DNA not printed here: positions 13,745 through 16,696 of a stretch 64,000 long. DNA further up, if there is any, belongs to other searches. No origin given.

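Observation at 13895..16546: Single ORF fusing a Wzx flippase to a GT4 glycosyltransferase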

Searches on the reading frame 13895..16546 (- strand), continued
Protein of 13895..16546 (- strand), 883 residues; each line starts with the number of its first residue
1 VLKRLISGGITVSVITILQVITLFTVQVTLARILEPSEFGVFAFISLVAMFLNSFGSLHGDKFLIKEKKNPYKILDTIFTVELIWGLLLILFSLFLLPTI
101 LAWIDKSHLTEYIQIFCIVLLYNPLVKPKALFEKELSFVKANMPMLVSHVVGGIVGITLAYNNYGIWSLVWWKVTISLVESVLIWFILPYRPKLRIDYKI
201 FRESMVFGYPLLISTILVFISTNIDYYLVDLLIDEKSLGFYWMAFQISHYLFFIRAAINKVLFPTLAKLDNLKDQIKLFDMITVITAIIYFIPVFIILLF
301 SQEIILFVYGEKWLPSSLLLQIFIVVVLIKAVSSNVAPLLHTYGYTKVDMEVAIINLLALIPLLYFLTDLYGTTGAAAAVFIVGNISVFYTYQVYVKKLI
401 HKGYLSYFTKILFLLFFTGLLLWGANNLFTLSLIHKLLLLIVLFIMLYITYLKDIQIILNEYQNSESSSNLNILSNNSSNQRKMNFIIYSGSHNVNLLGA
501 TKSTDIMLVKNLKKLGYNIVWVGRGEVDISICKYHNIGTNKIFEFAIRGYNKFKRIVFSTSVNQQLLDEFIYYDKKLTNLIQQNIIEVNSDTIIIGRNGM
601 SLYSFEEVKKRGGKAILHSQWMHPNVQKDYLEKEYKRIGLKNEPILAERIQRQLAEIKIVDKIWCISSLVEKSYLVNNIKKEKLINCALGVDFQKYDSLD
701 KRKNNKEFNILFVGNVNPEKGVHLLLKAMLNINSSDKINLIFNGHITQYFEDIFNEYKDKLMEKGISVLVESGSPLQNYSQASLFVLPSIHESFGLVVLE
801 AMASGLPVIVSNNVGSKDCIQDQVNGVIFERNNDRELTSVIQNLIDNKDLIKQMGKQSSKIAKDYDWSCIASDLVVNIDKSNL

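Call 58: find_encoding_contigs(protein=P0011, flank=6000, max_places=2)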
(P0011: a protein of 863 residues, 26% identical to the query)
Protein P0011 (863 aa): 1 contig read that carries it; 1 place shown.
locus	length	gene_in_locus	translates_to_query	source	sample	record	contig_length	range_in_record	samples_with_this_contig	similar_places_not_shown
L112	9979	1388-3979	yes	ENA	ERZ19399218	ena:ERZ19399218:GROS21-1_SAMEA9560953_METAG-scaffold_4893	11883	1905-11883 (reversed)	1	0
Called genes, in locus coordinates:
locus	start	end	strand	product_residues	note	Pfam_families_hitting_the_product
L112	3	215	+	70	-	?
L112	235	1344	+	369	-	PF04230:PS_pyruv_trans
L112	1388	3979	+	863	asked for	PF13439:Glyco_transf_4, PF13579:Glyco_trans_4_4, PF00534:Glycos_transf_1, PF13692:Glyco_trans_1_4, PF20706:GT4-conflict (weak), PF01943:Polysacc_synt, PF13440:Polysacc_synt_3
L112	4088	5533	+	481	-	-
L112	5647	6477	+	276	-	PF20102:DUF6492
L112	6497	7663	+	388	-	PF13439:Glyco_transf_4, PF00534:Glycos_transf_1, PF13692:Glyco_trans_1_4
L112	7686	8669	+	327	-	PF00535:Glycos_transf_2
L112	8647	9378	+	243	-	PF00132:Hexapep, PF14602:Hexapep_2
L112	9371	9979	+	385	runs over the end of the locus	PF13439:Glyco_transf_4, PF13579:Glyco_trans_4_4 (faint), PF00534:Glycos_transf_1, PF13692:Glyco_trans_1_4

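Call 59: predict_structure(alignment_id=A4)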
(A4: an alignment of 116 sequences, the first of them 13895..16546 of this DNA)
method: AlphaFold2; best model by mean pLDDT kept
length: 883 residues; sequences in the alignment: 116
mean_pLDDT: 82.6   pTM: 0.52
mean pLDDT of the five models: 82.6, 74.9, 74.9, 70.6, 70.0
residues with pLDDT >= 90: 354; 70-90: 348; 50-70: 156; < 50: 25
segments of 3 or more residues with pLDDT < 50: 1-7, 466-481
pLDDT, mean of each block of 10 residues (from residue 1): 46 74 83 77 77 63 70 88 87 87 84 84 81 66 86 93 89 90 85 89 77 68 64 66 68 66 60 68 75 82 77 65 72 59 60 78 84 76 73 61 65 79 69 82 87 79 50 34 84 81 90 94 86 89 85 88 91 97 96 96 98 96 94 92 90 98 97 98 96 90 80 95 97 93 94 96 96 92 96 92 98 96 97 96 95 97 96 94 81
secondary structure, 60 per line:
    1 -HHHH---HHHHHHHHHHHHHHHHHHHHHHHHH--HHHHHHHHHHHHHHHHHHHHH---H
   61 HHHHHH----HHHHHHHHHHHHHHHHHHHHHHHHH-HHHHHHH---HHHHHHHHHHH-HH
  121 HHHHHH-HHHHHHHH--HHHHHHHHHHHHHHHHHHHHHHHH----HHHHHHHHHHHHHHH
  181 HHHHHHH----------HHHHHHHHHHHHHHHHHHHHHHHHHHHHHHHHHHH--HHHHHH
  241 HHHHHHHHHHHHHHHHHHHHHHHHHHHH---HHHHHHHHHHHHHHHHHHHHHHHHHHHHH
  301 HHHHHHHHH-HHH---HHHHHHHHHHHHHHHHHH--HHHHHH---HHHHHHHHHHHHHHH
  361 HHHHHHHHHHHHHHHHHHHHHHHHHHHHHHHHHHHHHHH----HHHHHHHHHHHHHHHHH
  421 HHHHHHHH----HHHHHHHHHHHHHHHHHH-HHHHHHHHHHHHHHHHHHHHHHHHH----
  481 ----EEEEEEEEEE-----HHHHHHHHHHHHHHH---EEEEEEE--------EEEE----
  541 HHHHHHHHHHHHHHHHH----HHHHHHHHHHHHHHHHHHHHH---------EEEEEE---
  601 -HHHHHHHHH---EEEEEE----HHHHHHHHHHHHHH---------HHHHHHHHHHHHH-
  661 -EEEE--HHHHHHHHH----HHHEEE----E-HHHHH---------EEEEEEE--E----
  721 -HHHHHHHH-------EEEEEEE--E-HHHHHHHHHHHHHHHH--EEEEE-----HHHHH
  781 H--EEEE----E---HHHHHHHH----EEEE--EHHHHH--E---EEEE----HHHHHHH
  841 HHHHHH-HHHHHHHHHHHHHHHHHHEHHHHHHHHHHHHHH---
elements in order (helices of 4 or more, strands of 3 or more residues): H2-5 H9-33 H36-56 H60-66 H71-95 H97-103 H107-117 H119-126 H128-135 H138-161 H166-187 H198-232 H235-268 H272-309 H317-334 H337-342 H346-399 H404-428 H433-450 H452-476 E485-494 H500-514 E518-524 E533-536 H541-557 H562-582 E592-597 H602-610 E614-619 H624-637 H647-659 E662-665 H668-676 E684-686 H693-697 E707-713 H722-729 E737-743 H748-763 E766-770 H776-781 E784-787 H796-803 E808-811 H815-819 E826-829 H834-846 H848-865 H867-880

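Call 61: fold_search(model_id=the predicted structure, library=pdb)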
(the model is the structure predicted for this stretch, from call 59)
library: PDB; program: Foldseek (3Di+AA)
matches with E <= 10: 892; with E <= 0.001: 417
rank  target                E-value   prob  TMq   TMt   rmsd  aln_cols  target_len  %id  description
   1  3c48_A                1.1e-12  1.00  0.23  0.45  10.6       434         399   15  Structure of the retaining glycosyltransferase MshA: The first step in mycothiol biosynthesis. Organism: Corynebacteri (released 2008-03-25)
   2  8dvw                  1.1e-12  1.00  0.33  0.71   5.4       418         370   15  Structure of the Campylobacter concisus glycosyltransferase PglA R203Q (released 2024-01-17)
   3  8dvz                  1.1e-12  1.00  0.33  0.72   5.3       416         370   15  Structure of the Campylobacter concisus glycosyltransferase PglA R282V variant (released 2024-01-17)
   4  7qsg_A                2.1e-12  1.00  0.34  0.74   5.9       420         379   16  Methylmannose polysaccharide mannosyltransferase from M. hassiacum (released 2023-01-25)
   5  8dqd                  2.7e-12  1.00  0.33  0.73   5.3       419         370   16  Structure of the Campylobacter concisus glycosyltransferase PglA (released 2024-01-17)
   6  3mbo_C                3.5e-12  1.00  0.34  0.73   4.8       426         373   17  Crystal Structure of the Glycosyltransferase BaBshA bound with UDP and L-malate (released 2010-09-29)
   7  3mbo_D                4.3e-12  1.00  0.34  0.75   4.8       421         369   16  Crystal Structure of the Glycosyltransferase BaBshA bound with UDP and L-malate (released 2010-09-29)
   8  5d00_B                4.5e-12  1.00  0.34  0.77   5.9       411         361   18  Crystal structure of BshA from B. subtilis complexed with N-acetylglucosaminyl-malate and UMP (released 2016-09-07)
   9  6tvp_B                6.0e-12  1.00  0.35  0.74   5.0       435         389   14  Structure of Mycobacterium smegmatis alpha-maltose-1-phosphate synthase GlgM (released 2020-04-22)
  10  6tvp_A                6.5e-12  1.00  0.36  0.79   4.2       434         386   15  Structure of Mycobacterium smegmatis alpha-maltose-1-phosphate synthase GlgM (released 2020-04-22)
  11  3c4q_B                8.0e-12  1.00  0.35  0.75   4.2       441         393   15  Structure of the retaining glycosyltransferase MshA : The first step in mycothiol biosynthesis. Organism : Corynebacte (released 2008-04-01)
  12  3mbo_E                8.0e-12  1.00  0.34  0.74   4.7       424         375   16  Crystal Structure of the Glycosyltransferase BaBshA bound with UDP and L-malate (released 2010-09-29)
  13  3c48_B                8.0e-12  1.00  0.23  0.46  10.6       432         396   16  Structure of the retaining glycosyltransferase MshA: The first step in mycothiol biosynthesis. Organism: Corynebacteri (released 2008-03-25)
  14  3mbo_B                1.2e-11  1.00  0.34  0.76   5.3       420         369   17  Crystal Structure of the Glycosyltransferase BaBshA bound with UDP and L-malate (released 2010-09-29)
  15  6d9t                  1.3e-11  1.00  0.34  0.75   5.4       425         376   15  BshA from Staphylococcus aureus complexed with UDP (released 2019-05-08)
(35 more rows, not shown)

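Call 62: search_solved_structures(query=window:13895-16546:-, max_evalue=0.01)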
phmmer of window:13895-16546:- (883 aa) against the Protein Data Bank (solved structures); distinct sequences matched with E-value up to 0.01: 66 (the best 60 are shown).
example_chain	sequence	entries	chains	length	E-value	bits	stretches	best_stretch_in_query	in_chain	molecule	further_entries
3c4q_A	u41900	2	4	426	1.7e-10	43.1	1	710-874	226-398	Predicted glycosyltransferases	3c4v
3c48_A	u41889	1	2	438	1.8e-10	43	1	710-874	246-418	Predicted glycosyltransferases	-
6kih_A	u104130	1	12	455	3.4e-09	38.8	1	637-872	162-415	Tll1590 protein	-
7qsg_A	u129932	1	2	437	3.7e-08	35.4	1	649-879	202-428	D-inositol 3-phosphate glycosyltransferase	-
8dvz_A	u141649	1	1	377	1.1e-07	33.8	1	677-872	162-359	N, N'-diacetylbacillosaminyl-diphospho-undecaprenol alpha-1,3-N-acetylgalactosaminyltransf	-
8qoy_A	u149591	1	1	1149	1.8e-07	33.1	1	711-837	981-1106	TagF-like capsule polymerase Cps3D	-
8dqd_A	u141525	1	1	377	2.7e-07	32.5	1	677-872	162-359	N, N'-diacetylbacillosaminyl-diphospho-undecaprenol alpha-1,3-N-acetylgalactosaminyltransf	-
8dvw_A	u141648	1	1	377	2.8e-07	32.4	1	677-872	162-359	N, N'-diacetylbacillosaminyl-diphospho-undecaprenol alpha-1,3-N-acetylgalactosaminyltransf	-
7ec7_A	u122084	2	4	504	6.3e-07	31.3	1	702-867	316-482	Glycosyl transferase, group 1 family protein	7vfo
7ec1_A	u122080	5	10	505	6.3e-07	31.3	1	702-867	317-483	Glycosyl transferase, group 1 family protein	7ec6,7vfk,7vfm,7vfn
7ec3_A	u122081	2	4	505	6.3e-07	31.3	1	702-867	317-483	Glycosyl transferase, group 1 family protein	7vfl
5d00_A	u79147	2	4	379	1.6e-06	30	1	693-859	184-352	N-acetyl-alpha-D-glucosaminyl L-malate synthase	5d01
2r60_A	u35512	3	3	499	2.5e-06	29.3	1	780-869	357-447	Glycosyl transferase, group 1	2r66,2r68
4x6l_A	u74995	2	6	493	3.4e-06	28.8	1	712-866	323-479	TarM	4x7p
4x7m_A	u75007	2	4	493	3.4e-06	28.8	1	712-866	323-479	TarM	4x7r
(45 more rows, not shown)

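Call 69: search_solved_structures(query=A1, max_evalue=1)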
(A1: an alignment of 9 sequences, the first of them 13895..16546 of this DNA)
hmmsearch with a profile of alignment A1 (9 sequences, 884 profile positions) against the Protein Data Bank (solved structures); distinct sequences matched with E-value up to 1: 83 (the best 60 are shown).
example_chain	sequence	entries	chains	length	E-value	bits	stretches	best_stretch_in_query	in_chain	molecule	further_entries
8dvz_A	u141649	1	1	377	1e-13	53.5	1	676-880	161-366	N, N'-diacetylbacillosaminyl-diphospho-undecaprenol alpha-1,3-N-acetylgalactosaminyltransf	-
8dvw_A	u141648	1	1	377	2.5e-13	52.3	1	676-880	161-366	N, N'-diacetylbacillosaminyl-diphospho-undecaprenol alpha-1,3-N-acetylgalactosaminyltransf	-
8dqd_A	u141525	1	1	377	3.2e-13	51.9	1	676-880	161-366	N, N'-diacetylbacillosaminyl-diphospho-undecaprenol alpha-1,3-N-acetylgalactosaminyltransf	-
6kih_A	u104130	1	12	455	5.3e-12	47.9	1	633-873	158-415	Tll1590 protein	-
3c4q_A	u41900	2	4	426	4.3e-11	44.9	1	711-875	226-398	Predicted glycosyltransferases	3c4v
3c48_A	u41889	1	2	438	4.5e-11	44.8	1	711-875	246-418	Predicted glycosyltransferases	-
5d00_A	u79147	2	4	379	1.1e-10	43.6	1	605-873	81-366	N-acetyl-alpha-D-glucosaminyl L-malate synthase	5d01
4xso_B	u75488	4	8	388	1.5e-10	43.1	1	681-879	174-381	Alr3699 protein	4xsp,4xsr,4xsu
3fro_A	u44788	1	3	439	2.4e-10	42.4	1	705-877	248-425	GlgA glycogen synthase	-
2bis_A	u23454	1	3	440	2.4e-10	42.4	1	705-877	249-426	GLGA GLYCOGEN SYNTHASE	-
3l01_A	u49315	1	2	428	2.7e-10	42.2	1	705-876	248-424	GlgA glycogen synthase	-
9m88_C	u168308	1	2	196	3.7e-09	38.5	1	706-864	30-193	Glycogen synthase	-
2bfw_A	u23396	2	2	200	3.9e-09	38.4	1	706-864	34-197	GLGA GLYCOGEN SYNTHASE | PGS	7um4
4rbn_A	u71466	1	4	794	7.1e-09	37.5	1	781-876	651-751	Sucrose synthase:Glycosyl transferases group 1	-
7w41_A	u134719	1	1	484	9.3e-09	37.2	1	705-869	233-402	Gastrin-releasing peptide receptor,GlgA glycogen synthase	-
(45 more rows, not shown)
